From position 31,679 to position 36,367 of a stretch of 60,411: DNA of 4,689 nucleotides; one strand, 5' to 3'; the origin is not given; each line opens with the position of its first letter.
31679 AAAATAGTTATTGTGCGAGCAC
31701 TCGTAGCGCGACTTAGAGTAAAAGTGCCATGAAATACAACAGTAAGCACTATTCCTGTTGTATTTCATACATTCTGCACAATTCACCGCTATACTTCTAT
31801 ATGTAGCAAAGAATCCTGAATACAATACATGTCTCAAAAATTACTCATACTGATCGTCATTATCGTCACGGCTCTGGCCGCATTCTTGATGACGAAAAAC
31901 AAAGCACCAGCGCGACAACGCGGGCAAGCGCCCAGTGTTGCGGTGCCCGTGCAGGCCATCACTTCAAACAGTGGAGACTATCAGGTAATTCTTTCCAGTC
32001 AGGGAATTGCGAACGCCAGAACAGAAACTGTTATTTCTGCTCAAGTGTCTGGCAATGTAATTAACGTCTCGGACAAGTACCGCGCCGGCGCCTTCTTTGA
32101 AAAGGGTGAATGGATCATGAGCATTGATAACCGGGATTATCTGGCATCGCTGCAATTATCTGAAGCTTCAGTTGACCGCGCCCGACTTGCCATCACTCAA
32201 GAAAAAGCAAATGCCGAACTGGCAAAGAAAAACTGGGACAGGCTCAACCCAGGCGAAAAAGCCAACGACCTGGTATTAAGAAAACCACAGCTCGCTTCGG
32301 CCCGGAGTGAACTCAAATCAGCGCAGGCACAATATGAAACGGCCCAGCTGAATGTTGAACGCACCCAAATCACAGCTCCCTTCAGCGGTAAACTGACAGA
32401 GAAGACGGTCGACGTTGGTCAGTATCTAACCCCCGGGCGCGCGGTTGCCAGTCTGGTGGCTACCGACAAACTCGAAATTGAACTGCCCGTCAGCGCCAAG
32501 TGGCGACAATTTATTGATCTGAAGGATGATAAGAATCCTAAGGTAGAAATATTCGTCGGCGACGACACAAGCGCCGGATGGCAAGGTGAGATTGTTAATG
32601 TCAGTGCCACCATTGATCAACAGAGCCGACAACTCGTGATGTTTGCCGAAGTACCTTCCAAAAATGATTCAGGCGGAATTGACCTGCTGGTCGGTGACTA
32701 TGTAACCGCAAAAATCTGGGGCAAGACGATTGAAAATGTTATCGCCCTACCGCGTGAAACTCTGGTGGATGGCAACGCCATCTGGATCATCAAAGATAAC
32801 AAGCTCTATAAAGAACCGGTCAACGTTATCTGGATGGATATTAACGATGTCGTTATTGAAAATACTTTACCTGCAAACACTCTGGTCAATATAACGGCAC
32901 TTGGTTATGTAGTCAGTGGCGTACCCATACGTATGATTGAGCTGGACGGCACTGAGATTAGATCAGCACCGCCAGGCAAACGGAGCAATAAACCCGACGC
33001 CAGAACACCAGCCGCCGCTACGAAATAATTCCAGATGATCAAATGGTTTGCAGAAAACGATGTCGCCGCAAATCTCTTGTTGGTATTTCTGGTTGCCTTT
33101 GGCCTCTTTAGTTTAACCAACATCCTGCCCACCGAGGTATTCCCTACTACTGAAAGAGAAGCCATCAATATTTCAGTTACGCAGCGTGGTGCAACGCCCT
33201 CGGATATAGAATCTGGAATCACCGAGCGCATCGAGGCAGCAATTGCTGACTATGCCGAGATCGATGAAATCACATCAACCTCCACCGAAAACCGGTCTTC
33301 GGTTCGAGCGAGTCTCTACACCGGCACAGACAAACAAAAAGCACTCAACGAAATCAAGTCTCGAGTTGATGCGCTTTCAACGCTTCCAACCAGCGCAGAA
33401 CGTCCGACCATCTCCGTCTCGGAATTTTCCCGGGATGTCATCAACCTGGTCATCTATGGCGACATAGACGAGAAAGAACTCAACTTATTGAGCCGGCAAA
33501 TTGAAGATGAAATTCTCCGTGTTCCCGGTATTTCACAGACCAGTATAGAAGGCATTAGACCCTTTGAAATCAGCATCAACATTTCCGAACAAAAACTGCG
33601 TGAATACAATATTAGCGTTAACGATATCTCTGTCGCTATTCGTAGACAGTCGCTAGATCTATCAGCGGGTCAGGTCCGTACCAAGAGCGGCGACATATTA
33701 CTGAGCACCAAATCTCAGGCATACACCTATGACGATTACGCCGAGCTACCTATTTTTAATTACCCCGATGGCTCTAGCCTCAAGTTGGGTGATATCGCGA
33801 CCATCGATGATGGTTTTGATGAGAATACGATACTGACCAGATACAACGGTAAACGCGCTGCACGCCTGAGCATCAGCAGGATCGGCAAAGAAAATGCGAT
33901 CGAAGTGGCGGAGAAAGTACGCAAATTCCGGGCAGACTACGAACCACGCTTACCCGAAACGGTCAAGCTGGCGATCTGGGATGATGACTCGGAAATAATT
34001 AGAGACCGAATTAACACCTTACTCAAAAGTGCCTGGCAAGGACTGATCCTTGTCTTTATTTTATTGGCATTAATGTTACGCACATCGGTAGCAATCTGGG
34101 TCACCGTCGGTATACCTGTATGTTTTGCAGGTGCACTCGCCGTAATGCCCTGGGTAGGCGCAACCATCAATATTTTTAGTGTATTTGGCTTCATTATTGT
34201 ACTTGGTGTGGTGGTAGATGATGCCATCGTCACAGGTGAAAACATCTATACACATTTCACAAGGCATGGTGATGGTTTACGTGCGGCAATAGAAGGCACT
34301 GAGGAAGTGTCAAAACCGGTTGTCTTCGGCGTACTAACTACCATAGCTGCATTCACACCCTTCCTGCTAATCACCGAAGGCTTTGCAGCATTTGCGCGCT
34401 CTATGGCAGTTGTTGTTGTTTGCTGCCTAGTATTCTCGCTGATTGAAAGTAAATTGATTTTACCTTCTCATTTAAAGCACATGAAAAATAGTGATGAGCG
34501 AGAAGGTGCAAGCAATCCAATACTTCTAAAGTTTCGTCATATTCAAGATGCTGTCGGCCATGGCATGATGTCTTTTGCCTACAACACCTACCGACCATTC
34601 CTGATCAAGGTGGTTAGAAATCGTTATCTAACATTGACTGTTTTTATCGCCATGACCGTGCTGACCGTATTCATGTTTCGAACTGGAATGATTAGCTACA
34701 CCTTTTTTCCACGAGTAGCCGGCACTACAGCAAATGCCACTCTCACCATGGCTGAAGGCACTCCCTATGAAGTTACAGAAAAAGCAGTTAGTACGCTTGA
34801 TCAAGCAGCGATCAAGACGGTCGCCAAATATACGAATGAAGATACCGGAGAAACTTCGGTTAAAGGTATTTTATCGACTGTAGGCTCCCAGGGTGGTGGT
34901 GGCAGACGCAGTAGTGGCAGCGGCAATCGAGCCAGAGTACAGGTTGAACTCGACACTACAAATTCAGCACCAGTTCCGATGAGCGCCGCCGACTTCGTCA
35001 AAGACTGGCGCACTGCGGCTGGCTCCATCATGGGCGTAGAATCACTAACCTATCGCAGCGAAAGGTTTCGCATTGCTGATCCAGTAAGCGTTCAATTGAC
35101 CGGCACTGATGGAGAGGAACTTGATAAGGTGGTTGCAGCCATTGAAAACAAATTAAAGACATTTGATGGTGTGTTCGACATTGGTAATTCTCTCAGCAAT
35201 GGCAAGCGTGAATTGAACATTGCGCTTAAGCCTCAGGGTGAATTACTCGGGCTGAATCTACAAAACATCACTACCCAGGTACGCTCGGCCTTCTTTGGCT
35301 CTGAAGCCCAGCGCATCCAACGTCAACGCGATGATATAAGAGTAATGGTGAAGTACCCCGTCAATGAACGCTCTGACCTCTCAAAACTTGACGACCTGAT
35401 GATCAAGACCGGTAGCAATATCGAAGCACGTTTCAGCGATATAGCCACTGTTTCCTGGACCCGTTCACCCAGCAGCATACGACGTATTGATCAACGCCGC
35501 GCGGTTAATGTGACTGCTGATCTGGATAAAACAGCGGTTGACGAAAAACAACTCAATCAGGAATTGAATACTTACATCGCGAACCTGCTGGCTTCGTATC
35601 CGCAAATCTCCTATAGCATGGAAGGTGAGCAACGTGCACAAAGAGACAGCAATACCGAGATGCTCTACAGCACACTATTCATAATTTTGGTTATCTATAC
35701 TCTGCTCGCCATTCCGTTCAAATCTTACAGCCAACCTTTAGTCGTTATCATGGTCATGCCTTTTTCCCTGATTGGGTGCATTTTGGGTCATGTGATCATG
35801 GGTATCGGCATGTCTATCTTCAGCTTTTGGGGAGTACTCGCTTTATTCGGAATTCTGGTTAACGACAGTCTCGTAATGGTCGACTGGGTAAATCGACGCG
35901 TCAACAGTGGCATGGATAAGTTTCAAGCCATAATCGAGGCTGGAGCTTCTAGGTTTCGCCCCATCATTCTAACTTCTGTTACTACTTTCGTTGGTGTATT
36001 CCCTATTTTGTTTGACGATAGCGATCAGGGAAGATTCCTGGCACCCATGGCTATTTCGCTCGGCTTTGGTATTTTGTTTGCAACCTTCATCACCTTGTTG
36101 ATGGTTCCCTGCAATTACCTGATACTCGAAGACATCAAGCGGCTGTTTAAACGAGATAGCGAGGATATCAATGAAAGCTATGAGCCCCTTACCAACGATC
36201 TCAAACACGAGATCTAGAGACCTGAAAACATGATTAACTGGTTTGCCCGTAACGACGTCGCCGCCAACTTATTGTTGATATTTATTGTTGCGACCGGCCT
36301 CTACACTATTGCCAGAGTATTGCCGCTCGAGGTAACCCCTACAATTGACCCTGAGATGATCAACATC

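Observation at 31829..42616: One adaptor followed by three tandem full-length RND permease paralogs, with no outer-membrane factor and no local regulator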

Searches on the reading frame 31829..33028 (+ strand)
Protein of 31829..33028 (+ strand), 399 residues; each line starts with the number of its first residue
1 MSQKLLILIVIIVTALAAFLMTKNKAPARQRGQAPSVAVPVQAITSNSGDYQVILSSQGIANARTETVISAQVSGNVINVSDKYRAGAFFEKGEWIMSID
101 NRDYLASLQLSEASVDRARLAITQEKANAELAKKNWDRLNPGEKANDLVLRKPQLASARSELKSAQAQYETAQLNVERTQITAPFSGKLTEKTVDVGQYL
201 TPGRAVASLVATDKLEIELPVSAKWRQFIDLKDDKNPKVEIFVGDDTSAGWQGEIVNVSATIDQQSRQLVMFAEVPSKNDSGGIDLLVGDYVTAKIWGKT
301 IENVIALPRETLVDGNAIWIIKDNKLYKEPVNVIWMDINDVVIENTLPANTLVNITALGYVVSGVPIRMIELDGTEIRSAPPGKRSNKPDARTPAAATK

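Call 3: search_protein_families(library=pfam, proteins=[window:31829-33028:+])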
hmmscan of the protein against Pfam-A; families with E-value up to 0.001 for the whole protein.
window:31829-33028:+ (399 aa): 2 families
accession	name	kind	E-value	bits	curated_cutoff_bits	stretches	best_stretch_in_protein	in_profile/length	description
PF13437.12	HlyD_3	-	4.2e-18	66.5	22.2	1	181-289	2-106/106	HlyD family secretion protein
PF16576.10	HlyD_D23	-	4.4e-08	33.1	30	1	62-276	15-202/214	Barrel-sandwich domain of CusB or HlyD membrane-fusion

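Call 7: search_protein_families(library=ncbifam, proteins=[window:31829-33028:+])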
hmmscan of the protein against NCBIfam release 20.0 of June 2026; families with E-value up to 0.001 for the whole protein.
window:31829-33028:+ (399 aa): 20 families
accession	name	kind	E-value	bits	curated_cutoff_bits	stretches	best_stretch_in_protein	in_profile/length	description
TIGR01730.1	RND_mfp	subfamily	2.9e-38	131.6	94.9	1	41-347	1-299/322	efflux RND transporter periplasmic adaptor subunit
NF008589.1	PRK11556.1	equivalog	1.1e-21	77.2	391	1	29-359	46-377/392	MdtA/MuxA family multidrug efflux RND transporter periplasmic adaptor subunit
TIGR00998.1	8a0101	subfamily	1.1e-17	64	390.8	1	111-218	144-244/334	EmrA/EmrK family multidrug efflux transporter periplasmic adaptor subunit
TIGR00999.1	8a0102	subfamily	1.6e-15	57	319.3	1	113-336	20-245/271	CzcB/NccB family metal efflux transporter periplasmic adaptor subunit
NF045904.1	RND-peri-MexE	equivalog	2.3e-14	53.1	714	1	23-215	23-209/390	multidrug efflux RND transporter periplasmic adaptor subunit MexE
NF000272.2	OqxA_adapt_sub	exception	5.6e-12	45.3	835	1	53-209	49-206/391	multidrug efflux RND transporter periplasmic adaptor subunit OqxA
NF033138.2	RND-peri-MexC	equivalog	3.1e-11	43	625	1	11-206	8-199/375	MexC family multidrug efflux RND transporter periplasmic adaptor subunit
NF007850.1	PRK10559.1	equivalog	4.9e-10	39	400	1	69-214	43-183/303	p-hydroxybenzoic acid efflux pump subunit AaeA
NF011604.1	PRK15030.1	equivalog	9.9e-10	38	765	1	10-386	13-392/397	multidrug efflux RND transporter periplasmic adaptor subunit AcrA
NF002939.0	PRK03598.1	equivalog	1.5e-09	37.5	393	1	103-213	136-239/332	secretion protein HlyD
NF007785.0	PRK10476.1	equivalog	5.9e-09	35.2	376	1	156-214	186-244/347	multidrug transporter subunit MdtN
NF008606.0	PRK11578.1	equivalog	7.3e-09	35.2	342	1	4-312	9-314/371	macrolide transporter subunit MacA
NF033834.1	RND_adapt_MexA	exception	7.8e-08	31.8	750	1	8-298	10-284/373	multidrug efflux RND transporter periplasmic adaptor subunit MexA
TIGR01843.1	type_I_hlyD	subfamily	5.7e-07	28.8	208.65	1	110-268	204-361/422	HlyD family type I secretion periplasmic adaptor subunit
NF007362.0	PRK09859.1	equivalog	9.6e-07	28.2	738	1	4-319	6-319/385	multidrug transporter subunit MdtE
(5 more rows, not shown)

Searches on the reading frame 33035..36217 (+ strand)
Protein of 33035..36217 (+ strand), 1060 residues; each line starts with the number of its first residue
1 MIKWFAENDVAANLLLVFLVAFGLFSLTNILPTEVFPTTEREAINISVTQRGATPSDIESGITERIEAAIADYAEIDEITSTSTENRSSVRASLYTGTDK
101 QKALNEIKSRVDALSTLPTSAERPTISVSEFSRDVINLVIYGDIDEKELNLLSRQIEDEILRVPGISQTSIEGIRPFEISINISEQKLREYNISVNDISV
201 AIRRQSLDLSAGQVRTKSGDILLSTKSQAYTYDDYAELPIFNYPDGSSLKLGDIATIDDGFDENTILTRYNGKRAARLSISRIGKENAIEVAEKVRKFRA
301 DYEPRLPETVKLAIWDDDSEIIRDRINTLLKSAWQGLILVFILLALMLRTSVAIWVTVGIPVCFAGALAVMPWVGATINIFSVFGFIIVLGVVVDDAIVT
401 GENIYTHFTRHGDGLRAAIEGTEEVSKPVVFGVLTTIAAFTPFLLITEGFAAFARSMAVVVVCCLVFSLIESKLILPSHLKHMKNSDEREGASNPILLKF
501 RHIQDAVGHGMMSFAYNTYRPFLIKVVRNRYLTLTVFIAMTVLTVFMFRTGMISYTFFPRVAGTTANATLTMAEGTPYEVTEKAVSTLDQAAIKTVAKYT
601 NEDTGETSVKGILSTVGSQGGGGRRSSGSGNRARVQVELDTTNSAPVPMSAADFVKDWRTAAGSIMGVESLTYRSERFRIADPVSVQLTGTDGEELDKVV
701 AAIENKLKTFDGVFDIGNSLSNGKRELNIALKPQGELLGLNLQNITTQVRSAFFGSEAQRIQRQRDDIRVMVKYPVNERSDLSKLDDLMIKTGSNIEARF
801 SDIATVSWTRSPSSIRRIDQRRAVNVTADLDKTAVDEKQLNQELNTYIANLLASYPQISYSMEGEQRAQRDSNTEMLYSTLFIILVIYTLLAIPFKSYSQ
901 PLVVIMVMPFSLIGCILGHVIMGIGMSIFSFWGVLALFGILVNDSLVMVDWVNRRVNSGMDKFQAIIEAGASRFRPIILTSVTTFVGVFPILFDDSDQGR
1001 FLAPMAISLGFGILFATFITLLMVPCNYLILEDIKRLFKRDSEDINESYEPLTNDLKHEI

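Call 3: search_protein_families(library=pfam, proteins=[window:33035-36217:+])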
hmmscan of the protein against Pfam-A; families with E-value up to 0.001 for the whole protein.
window:33035-36217:+ (1060 aa): 2 families
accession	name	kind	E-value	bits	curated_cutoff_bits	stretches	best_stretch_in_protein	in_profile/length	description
PF00873.25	ACR_tran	-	3.3e-161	538.7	28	1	1-1031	1-1020/1021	AcrB/AcrD/AcrF family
PF03176.21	MMPL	-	0.00036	20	20.5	1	872-1025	141-296/333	MMPL family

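Call 7: search_protein_families(library=ncbifam, proteins=[window:33035-36217:+])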
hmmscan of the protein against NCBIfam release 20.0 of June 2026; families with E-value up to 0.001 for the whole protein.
window:33035-36217:+ (1060 aa): 17 families
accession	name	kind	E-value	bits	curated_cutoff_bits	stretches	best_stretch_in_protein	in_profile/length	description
NF033617.1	RND_permease_2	subfamily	5e-129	431.9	1250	1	4-1032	3-1008/1009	multidrug efflux RND transporter permease subunit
NF000282.2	RND_permease_1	subfamily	4e-107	359.4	1250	1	3-1032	2-1028/1029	multidrug efflux RND transporter permease subunit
TIGR00915.1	2A0602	subfamily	1.2e-96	324.7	940.35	1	1-1049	1-1043/1050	efflux RND transporter permease subunit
NF007798.0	PRK10503.1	equivalog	3.5e-75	253.3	1584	1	7-1044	18-1035/1040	MdtB/MuxB family multidrug efflux RND transporter permease subunit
NF007905.0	PRK10614.1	equivalog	2.8e-74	250.4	1774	2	5-560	7-554/1025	multidrug efflux RND transporter permease subunit MdtC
TIGR00914.1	2A0601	subfamily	5.1e-70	236.4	701.45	1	14-1032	18-1036/1051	CusA/CzcA family heavy metal efflux RND transporter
NF007133.0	PRK09579.1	equivalog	4.5e-69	233.1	1763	2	10-486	12-495/1017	multidrug efflux RND transporter permease subunit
NF007842.1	PRK10555.1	equivalog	8.1e-64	216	1854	1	1-1031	1-1026/1036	multidrug efflux RND transporter permease AcrD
NF007131.0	PRK09577.1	equivalog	9.1e-63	212.4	1768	2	1-475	1-487/1045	multidrug efflux RND transporter permease subunit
NF000037.1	RND_perm_OqxB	exception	1.3e-58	198.7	2200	2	3-549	5-565/1050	multidrug efflux RND transporter permease subunit OqxB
NF011706.2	PRK15127.1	equivalog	1.3e-55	188.8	2150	2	7-489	7-506/1049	multidrug efflux RND transporter permease subunit AcrB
TIGR00921.1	2A067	subfamily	2.3e-09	35.9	351.9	2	852-1040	176-357/733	hydrophobe/amphiphile efflux-3 (HAE3) family transporter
NF009583.0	PRK13024.1-3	subfamily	6.3e-09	34.4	721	2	324-609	276-536/755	protein translocase subunit SecDF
TIGR00916.1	2A0604s01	subfamily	4.3e-07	29.8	148.6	1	334-464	95-226/231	SecD/SecF family protein translocase subunit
TIGR00966.2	transloc_SecF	equivalog_domain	1.9e-06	27.6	160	1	832-1023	81-271/279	protein translocase subunit SecF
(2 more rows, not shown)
